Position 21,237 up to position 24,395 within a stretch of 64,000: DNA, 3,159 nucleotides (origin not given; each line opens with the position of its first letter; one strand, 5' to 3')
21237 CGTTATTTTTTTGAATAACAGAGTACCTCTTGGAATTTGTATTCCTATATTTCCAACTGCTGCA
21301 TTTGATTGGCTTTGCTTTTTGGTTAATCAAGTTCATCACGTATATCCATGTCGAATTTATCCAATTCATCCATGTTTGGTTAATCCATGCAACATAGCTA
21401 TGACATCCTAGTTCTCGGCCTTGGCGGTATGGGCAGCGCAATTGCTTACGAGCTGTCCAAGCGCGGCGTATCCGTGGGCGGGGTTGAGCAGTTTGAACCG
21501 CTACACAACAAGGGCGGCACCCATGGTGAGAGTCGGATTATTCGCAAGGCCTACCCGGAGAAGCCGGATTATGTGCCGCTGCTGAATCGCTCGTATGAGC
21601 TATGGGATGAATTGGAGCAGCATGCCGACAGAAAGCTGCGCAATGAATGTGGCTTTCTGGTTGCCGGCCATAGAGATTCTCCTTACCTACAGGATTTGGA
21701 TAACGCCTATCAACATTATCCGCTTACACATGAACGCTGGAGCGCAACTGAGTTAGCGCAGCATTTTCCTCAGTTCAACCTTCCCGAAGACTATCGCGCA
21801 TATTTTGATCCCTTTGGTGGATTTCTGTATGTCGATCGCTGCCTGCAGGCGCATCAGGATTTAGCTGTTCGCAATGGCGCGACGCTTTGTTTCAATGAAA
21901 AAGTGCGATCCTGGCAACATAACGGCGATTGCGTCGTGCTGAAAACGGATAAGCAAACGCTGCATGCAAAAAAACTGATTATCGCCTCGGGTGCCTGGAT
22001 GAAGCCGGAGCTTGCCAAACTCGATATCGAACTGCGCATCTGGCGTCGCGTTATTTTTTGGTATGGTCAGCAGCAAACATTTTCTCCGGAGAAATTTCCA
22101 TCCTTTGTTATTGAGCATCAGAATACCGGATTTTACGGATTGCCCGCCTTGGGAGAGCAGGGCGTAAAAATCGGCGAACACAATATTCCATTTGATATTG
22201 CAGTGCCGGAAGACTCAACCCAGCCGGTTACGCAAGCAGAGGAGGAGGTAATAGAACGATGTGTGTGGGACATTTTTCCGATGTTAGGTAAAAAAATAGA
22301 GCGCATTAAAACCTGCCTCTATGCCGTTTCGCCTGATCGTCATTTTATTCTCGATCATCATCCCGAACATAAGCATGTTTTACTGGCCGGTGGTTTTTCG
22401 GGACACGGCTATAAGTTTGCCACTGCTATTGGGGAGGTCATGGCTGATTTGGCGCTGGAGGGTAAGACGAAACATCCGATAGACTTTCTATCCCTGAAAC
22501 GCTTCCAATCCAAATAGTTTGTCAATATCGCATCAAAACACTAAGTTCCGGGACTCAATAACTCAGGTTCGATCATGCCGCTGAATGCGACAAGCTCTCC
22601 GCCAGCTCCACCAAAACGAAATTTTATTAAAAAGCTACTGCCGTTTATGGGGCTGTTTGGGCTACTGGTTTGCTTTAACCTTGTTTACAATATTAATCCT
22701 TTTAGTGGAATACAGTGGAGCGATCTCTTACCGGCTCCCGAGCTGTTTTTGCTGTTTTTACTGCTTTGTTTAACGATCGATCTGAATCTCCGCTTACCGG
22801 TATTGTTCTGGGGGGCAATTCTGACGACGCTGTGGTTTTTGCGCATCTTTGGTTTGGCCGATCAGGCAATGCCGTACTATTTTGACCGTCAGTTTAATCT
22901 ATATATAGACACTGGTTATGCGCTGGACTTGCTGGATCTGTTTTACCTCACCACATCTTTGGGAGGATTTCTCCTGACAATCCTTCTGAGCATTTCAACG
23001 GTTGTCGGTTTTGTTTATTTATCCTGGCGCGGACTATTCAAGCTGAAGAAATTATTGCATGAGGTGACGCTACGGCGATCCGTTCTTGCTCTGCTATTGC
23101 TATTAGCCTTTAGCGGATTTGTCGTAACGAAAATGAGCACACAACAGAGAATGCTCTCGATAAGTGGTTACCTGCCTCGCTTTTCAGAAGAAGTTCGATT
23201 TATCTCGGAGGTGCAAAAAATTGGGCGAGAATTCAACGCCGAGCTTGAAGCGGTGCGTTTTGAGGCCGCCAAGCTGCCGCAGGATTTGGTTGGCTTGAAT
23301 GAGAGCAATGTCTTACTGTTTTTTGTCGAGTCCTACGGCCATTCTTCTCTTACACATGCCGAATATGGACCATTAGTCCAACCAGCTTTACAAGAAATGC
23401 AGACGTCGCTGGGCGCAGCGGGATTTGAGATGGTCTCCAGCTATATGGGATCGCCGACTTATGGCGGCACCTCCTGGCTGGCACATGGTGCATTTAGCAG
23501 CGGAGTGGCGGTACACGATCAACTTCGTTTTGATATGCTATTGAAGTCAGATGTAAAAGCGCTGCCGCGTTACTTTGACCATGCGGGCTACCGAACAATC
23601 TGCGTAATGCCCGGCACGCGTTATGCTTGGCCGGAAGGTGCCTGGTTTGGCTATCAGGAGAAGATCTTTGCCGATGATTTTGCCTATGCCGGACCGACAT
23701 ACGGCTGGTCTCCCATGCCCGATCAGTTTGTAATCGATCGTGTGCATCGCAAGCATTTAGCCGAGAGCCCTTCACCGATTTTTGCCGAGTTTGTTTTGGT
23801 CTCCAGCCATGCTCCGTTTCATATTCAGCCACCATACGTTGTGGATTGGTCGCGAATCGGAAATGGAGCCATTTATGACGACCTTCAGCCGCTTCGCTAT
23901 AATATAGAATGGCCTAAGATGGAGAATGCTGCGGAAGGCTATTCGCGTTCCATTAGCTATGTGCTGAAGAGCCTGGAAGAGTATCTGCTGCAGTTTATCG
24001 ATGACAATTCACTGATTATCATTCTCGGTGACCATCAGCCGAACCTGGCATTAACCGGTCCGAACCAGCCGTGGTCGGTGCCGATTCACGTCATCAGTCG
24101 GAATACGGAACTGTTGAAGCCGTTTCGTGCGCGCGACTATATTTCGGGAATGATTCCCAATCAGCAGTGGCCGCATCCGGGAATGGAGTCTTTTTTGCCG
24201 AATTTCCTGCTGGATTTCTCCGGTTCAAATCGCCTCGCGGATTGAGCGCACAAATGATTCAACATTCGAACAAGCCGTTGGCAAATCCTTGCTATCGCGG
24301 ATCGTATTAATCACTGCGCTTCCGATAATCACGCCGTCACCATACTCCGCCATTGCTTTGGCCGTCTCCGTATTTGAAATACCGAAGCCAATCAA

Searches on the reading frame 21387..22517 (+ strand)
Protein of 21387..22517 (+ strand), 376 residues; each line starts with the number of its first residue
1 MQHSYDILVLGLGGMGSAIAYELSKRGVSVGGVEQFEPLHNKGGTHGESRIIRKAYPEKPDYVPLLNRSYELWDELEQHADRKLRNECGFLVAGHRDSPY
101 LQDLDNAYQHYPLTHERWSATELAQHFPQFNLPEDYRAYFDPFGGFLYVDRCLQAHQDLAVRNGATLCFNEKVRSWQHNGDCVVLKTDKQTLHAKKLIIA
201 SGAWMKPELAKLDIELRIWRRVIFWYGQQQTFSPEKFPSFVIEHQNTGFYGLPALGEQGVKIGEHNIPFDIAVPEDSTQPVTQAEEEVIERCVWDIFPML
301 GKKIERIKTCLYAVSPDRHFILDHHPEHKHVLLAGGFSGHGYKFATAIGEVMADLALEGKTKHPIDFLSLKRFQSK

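Call 8: search_protein_families(library=pfam, proteins=[window:21387-22517:+], max_evalue=0.01)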
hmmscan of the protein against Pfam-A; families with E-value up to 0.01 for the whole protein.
window:21387-22517:+ (376 aa): 3 families
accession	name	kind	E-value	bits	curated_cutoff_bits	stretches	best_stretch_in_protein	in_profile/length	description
PF01266.30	DAO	-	1.4e-49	170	27.9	1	6-355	1-353/353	FAD dependent oxidoreductase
PF13738.12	Pyr_redox_3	-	7.6e-05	22.5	30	1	166-215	97-146/305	Pyridine nucleotide-disulphide oxidoreductase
PF07992.20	Pyr_redox_2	-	0.002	18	26.1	0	5-205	1-111/291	Pyridine nucleotide-disulphide oxidoreductase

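Call 11: find_encoding_contigs(protein=window:21387-22517:+, flank=10000, max_places=10)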
Protein window:21387-22517:+ (376 aa): no gene with exactly this product is on record in the collection.

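Call 57: search_protein_families(library=ncbifam, proteins=[window:21387-22517:+], max_evalue=0.001)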
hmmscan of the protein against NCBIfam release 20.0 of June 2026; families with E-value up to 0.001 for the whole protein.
window:21387-22517:+ (376 aa): 12 families
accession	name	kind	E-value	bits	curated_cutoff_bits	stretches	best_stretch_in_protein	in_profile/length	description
NF008425.0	PRK11259.1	equivalog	5e-123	410.8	257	1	2-374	2-376/377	N-methyl-L-tryptophan oxidase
TIGR01377.1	soxA_mon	subfamily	1.3e-91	307.2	479.65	1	5-375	1-377/381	amino oxidase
TIGR01373.1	soxB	subfamily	7.7e-11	41.5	529.45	1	3-199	29-234/407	sarcosine oxidase subunit beta family protein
TIGR02352.1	thiamin_ThiO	equivalog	2.9e-10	39.8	250.8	1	7-207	1-209/351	glycine oxidase ThiO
NF001933.0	PRK00711.1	subfamily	5.6e-08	32.2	383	0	157-219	208-271/429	D-amino acid dehydrogenase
NF033460.1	glycerol3P_ox_II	equivalog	3.6e-07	29.6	460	0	4-55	1-51/361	type 2 glycerol-3-phosphate oxidase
TIGR03197.1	MnmC_Cterm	equivalog_domain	5.7e-07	28.9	174.2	1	6-206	1-204/400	FAD-dependent 5-carboxymethylaminomethyl-2-thiouridine(34) oxidoreductase MnmC1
TIGR02032.1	GG-red-SF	subfamily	1.5e-06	28.1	158.8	0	5-35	1-31/297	geranylgeranyl reductase family protein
TIGR03364.1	HpnW_proposed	hypoth_equivalog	1.6e-06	27.5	285.1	1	5-204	1-196/365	TIGR03364 family FAD-dependent oxidoreductase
NF002480.1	PRK01747.1-1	equivalog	8.3e-06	24.5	540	1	5-206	249-453/645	bifunctional tRNA (5-methylaminomethyl-2-thiouridine)(34)-methyltransferase MnmC2/FAD-dependent 5-carboxymethylaminomethyl-2-thiouridine(34)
NF050086.1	pipecolate_AmaA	exception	0.00054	18.7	600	0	160-212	192-244/425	L-pipecolate oxidase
TIGR00275.1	TIGR00275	subfamily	0.0007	18.5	183.8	0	155-210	111-166/401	aminoacetone oxidase family FAD-binding enzyme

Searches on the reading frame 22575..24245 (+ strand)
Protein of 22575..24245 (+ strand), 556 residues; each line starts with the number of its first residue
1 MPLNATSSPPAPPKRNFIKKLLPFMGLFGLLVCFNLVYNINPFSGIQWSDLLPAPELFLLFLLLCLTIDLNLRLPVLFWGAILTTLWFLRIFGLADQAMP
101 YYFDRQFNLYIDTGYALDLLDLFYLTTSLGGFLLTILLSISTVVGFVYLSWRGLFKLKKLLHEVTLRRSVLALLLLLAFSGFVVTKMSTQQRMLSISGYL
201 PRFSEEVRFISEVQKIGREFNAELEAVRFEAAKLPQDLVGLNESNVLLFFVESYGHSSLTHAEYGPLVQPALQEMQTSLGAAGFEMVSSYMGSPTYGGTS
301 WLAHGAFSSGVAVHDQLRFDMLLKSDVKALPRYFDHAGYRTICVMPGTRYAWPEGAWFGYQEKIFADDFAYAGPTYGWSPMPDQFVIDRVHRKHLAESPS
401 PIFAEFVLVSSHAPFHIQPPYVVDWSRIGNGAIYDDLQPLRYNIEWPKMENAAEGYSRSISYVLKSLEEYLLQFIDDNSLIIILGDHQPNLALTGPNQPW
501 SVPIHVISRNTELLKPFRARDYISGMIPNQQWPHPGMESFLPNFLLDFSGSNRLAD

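Call 8: search_protein_families(library=pfam, proteins=[window:22575-24245:+], max_evalue=0.01)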
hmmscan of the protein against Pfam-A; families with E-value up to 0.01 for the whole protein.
window:22575-24245:+ (556 aa): 1 family
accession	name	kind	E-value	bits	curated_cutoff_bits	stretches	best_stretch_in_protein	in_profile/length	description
PF00884.28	Sulfatase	-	4e-09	36.7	25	1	245-491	2-245/301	Sulfatase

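Call 57: search_protein_families(library=ncbifam, proteins=[window:22575-24245:+], max_evalue=0.001)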
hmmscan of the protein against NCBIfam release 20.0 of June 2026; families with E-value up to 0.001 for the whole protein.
window:22575-24245:+ (556 aa): 0 families
